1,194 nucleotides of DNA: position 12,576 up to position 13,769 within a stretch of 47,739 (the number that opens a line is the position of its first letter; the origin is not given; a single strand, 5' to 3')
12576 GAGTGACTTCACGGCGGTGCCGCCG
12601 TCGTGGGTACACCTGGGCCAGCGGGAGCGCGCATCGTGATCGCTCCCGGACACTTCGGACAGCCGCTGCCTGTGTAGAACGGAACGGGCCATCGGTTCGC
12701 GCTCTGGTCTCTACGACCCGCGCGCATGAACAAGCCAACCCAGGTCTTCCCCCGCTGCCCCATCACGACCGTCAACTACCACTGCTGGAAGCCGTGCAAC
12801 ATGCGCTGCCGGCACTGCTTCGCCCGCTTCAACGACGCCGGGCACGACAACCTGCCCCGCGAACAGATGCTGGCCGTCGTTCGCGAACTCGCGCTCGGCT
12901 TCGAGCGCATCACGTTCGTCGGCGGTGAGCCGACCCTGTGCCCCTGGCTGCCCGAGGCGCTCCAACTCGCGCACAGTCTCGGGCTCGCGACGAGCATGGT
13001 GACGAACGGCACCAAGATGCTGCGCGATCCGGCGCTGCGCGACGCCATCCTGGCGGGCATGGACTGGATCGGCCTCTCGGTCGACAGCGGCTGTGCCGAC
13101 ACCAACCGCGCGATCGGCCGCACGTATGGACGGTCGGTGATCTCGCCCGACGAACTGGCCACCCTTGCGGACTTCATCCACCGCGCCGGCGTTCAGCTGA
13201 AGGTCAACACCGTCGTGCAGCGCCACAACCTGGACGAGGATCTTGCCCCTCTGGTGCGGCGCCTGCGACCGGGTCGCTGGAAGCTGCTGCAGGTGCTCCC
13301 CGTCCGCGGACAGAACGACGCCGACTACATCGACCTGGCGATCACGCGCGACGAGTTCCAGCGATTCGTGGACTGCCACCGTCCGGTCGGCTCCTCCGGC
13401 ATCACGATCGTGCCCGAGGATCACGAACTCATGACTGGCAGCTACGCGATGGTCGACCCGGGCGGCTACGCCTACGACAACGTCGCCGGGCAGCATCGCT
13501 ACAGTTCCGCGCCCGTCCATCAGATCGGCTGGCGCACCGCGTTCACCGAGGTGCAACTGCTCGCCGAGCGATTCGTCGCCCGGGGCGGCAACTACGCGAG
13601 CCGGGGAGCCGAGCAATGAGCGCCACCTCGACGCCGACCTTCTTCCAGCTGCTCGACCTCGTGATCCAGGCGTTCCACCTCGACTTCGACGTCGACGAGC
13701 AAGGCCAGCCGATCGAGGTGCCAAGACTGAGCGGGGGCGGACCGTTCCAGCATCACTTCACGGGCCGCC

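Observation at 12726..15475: Prokaryotic viperin coupled to a 619-aa HTH/TPR partner, nested between pglW and pglX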

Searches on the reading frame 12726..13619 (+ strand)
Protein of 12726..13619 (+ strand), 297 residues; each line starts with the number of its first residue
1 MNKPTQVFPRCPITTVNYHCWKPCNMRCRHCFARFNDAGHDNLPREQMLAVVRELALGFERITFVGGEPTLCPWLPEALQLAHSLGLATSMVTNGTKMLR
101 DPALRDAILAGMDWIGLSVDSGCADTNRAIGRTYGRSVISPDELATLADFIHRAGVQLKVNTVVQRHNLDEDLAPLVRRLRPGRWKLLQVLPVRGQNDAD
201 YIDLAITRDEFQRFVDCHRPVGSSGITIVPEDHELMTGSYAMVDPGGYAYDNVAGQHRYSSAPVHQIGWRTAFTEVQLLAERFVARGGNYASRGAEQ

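Call 3: search_protein_families(library=pfam, proteins=[window:12726-13619:+], max_evalue=0.01)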
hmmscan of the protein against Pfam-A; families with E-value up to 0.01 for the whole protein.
window:12726-13619:+ (297 aa): 1 family
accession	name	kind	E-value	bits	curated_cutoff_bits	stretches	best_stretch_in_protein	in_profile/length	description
PF04055.27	Radical_SAM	-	1.7e-17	64.5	29.5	1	24-179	7-165/166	Radical SAM superfamily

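Call 4: search_protein_families(library=padloc, proteins=[window:12726-13619:+], max_evalue=0.01)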
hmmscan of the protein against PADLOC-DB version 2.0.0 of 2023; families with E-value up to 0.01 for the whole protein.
window:12726-13619:+ (297 aa): 3 families
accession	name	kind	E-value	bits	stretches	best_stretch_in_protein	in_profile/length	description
PDLC02903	pVip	-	6.9e-79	262.9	1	15-286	1-256/257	Viperins not associated with kinases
PDLC02905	pVip-kinase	-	7e-72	241.2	1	13-291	181-459/474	Viperin-kinase fusion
PDLC02904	pVip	-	6.1e-68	227.2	1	15-287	4-262/262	Viperins associated with kinases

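Call 5: search_protein_families(library=ncbifam, proteins=[window:12726-13619:+], max_evalue=0.01)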
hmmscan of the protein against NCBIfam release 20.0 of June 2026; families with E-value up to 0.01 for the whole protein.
window:12726-13619:+ (297 aa): 40 families (the best 25 are shown)
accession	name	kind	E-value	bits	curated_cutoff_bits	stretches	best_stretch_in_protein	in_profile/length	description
NF038283.1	viperin_w_prok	equivalog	4.4e-80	268.8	180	1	14-287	2-280/281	viperin family antiviral radical SAM protein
TIGR04278.1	viperin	exception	1.7e-27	96.4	450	1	14-291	59-337/347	antiviral radical SAM protein viperin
NF045574.1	sacti_mat_StsB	exception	1.3e-18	67.1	625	1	2-177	84-256/466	StsB family radical SAM/SPASM domain sactipeptide maturase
TIGR04303.1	GeoRSP_rSAM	equivalog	1.5e-14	54.3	400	1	15-178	6-162/325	GeoRSP system radical SAM/SPASM protein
TIGR02666.1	moaA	equivalog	1.8e-14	53.5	284.05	1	24-184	20-184/336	GTP 3',8-cyclase MoaA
TIGR04133.1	rSAM_w_lipo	hypoth_equivalog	2.4e-13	49.8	425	1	12-240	22-250/350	TIGR04133 family radical SAM/SPASM protein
TIGR04053.2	TIGR04053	equivalog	6.2e-13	48.7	395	1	19-196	13-193/366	TIGR04053 family radical SAM/SPASM domain-containing protein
TIGR04055.1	rSAM_NirJ2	equivalog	1e-12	48.3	500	1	20-171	6-153/326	putative heme d1 biosynthesis radical SAM protein NirJ2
TIGR02109.1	PQQ_syn_pqqE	equivalog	1.9e-12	46.8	381.35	1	24-171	17-161/358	pyrroloquinoline quinone biosynthesis protein PqqE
TIGR02668.1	moaA_archaeal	equivalog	2.7e-12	46.3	325.25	1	13-194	9-187/303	GTP 3',8-cyclase MoaA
TIGR04546.1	rSAM_ahbC_deAc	equivalog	7.2e-12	44.8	650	1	16-136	41-164/390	12,18-didecarboxysiroheme deacetylase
TIGR02495.1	NrdG2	equivalog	1.6e-11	43.9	131.15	1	23-182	25-182/193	anaerobic ribonucleoside-triphosphate reductase activating protein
TIGR04317.1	W_rSAM_matur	equivalog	1.9e-11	43.7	380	1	23-171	13-163/349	tungsten cofactor oxidoreductase radical SAM maturase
TIGR04051.1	rSAM_NirJ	equivalog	5.5e-11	42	515.45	1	21-137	9-125/354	heme d1 biosynthesis radical SAM protein NirJ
TIGR04545.1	rSAM_ahbD_hemeb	equivalog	1.2e-10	41.3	500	1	20-194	6-180/339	heme b synthase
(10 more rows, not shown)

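Call 22: search_solved_structures(query=window:12726-13619:+, max_evalue=0.001, show_alignments=2)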
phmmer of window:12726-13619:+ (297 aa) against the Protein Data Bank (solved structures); distinct sequences matched with E-value up to 0.001: 16.
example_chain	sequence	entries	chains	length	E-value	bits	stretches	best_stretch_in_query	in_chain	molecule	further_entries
9dfw_A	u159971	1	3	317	2.8e-30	108.6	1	10-290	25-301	Radical SAM core domain-containing protein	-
9dgw_A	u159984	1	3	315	4.2e-29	104.8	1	10-290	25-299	Radical SAM core domain-containing protein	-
6b4c_A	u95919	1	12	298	5e-29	104.5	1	12-290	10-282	Viperin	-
7n7i_A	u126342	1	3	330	7e-29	104.1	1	12-290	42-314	Viperin-like enzyme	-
9dfu_A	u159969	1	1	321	1.1e-25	93.6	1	10-291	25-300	Radical SAM core domain-containing protein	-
6q2p_A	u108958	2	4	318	1.4e-25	93.3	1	13-291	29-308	Radical S-adenosyl methionine domain-containing protein 2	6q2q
5vsl_A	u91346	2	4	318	2.5e-25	92.4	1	13-291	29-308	Radical S-adenosyl methionine domain-containing protein 2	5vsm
9dfn_A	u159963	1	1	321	1.9e-24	89.5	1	10-291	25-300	Radical SAM core domain-containing protein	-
7n7h_A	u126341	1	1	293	3.4e-23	85.4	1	15-292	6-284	VIPERIN-LIKE ENZYME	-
7tol_A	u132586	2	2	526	1.5e-07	34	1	16-120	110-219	glycerol dibiphytanyl glycerol tetraether - macrocyclic archaeol synthase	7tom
7vob_C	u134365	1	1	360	9.6e-07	31.4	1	22-180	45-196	Cytosylglucuronate decarboxylase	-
7voc_C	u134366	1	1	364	9.8e-07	31.3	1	22-180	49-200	Cytosylglucuronate decarboxylase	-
6c8v_A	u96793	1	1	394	3.3e-06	29.6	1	23-172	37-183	Coenzyme PQQ synthesis protein E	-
1tv7_A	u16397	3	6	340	4.6e-06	29.1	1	12-219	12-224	Molybdenum cofactor biosynthesis protein A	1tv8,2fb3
2fb2_A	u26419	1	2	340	6.6e-06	28.6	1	20-219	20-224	Molybdenum cofactor biosynthesis protein A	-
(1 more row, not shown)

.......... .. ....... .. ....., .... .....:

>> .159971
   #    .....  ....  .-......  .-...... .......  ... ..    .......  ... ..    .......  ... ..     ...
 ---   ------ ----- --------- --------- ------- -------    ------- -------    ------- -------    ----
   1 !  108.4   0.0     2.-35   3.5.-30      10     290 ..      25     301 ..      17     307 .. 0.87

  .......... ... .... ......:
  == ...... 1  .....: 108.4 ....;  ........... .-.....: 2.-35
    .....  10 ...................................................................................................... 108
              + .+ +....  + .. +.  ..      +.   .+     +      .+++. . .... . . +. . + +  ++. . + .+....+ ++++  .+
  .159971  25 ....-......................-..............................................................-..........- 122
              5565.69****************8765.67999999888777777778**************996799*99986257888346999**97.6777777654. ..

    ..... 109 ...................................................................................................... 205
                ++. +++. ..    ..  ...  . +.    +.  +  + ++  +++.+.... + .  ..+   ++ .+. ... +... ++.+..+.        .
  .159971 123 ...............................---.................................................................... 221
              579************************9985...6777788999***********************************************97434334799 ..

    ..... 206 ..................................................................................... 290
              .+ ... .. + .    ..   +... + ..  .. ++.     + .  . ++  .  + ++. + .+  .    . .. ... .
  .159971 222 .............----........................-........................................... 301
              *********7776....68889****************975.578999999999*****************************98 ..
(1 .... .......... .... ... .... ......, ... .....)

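Call 59: find_related_loci(query=A5, collection=genome_contigs, flank=6000)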
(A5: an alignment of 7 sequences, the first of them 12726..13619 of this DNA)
Query A5 (297 aa) in genome_contigs; peptide patterns used: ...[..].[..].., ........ (x = any residue, [..] = any of these).
234 stretches matched a pattern; 215 encode a relative of the query (tblastn E <= 1e-3); the best 80 are kept; 80 distinct loci.
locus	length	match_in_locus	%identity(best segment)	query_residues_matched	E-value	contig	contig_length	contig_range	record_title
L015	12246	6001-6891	58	1-297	3e-115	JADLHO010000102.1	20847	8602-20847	MAG: Planctomycetota bacterium isolate SJ480 c_000000422836, whole genome shotgun sequence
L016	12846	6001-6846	49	13-291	4e-83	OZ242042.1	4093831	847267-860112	MAG: Dehalococcoidia bacterium isolate f9cecd87-683c-406e-b8e3-528e430a091d genome assembly, chromosome: 1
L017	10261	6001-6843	50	13-290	4e-83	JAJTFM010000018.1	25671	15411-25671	MAG: Saprospiraceae bacterium isolate 49614_E9 Sample_49614_scaffold_958, whole genome shotgun sequence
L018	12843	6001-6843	48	13-290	3e-82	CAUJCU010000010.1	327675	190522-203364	MAG: Bacteroidota bacterium isolate KLAP123 genome assembly, contig: KLAP123_556784, whole genome shotgun sequence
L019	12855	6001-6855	46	10-290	2e-82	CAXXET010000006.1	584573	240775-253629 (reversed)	MAG: Dehalococcoidia bacterium isolate 2b4b04a0-9111-43d2-a146-f7996b42d8f3 genome assembly, contig: contig_6, whole gen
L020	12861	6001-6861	47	1-290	1e-81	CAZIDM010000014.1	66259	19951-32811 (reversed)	MAG TPA_asm: uncultured Dehalococcoidia bacterium isolate SRP109090_co1_248 genome assembly, contig: NODE_477_length_662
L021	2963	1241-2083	47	13-290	2e-82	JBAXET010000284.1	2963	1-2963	MAG: Ferruginibacter sp. isolate ELA252 MAG252_284, whole genome shotgun sequence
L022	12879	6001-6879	47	1-290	5e-81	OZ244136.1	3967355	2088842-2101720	MAG: Dehalococcoidia bacterium isolate c84a8063-2fa9-408c-8fff-39311bbd64e8 genome assembly, chromosome: 1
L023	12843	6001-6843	49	13-290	2e-80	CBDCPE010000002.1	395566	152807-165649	MAG: Dehalococcoidia bacterium isolate 75f9bfcb-4f1d-406c-99af-325e5c0bd216 genome assembly, contig: contig_2, whole gen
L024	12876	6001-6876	48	1-295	1e-80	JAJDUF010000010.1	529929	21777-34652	MAG: Chloroflexota bacterium isolate jk18x1bzbins.67 k141_1201205, whole genome shotgun sequence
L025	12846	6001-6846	47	13-291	2e-80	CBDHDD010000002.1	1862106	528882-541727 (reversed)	MAG: Dehalococcoidia bacterium isolate e1889495-a2da-40f9-909c-8269d7dc74c2 genome assembly, contig: contig_2, whole gen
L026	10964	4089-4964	48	1-295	3e-80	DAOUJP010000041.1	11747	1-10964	MAG TPA_asm: Chloroflexota bacterium isolate S34_270 k113_590932, whole genome shotgun sequence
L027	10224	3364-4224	48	1-290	3e-80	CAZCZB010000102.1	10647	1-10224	MAG TPA_asm: uncultured Dehalococcoidia bacterium isolate SRP109090_co1_5 genome assembly, contig: NODE_9466_length_1064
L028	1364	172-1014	49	13-290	2e-85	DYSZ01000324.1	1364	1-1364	MAG TPA_asm: Draconibacterium orientale isolate SulCav_PC08_3_11_41_11 SulCav_PC08-3_81477_length_1364_cov_7.200917, who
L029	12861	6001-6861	48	5-290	9e-80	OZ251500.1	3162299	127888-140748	MAG: Dehalococcoidia bacterium isolate 04e6ab6d-c5ba-4423-8fa6-d9e5227a47fe genome assembly, chromosome: 1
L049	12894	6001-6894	46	1-291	2e-78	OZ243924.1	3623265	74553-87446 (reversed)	MAG: Dehalococcoidia bacterium isolate 8ae34c4e-956f-4af6-a887-bf289f41e209 genome assembly, chromosome: 1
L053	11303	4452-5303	44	13-293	2e-78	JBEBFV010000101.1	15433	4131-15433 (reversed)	MAG: Limisphaerales bacterium isolate ASF_5 NODE_2005_length_15433_cov_3.966936, whole genome shotgun sequence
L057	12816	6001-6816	50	15-290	3e-77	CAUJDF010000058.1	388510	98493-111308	MAG: Myxococcota bacterium isolate KLAP118 genome assembly, contig: KLAP118_563593, whole genome shotgun sequence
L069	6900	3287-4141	43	13-294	4e-77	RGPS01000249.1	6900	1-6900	MAG: Terriglobia bacterium isolate WB8_3_068 contig_100_248, whole genome shotgun sequence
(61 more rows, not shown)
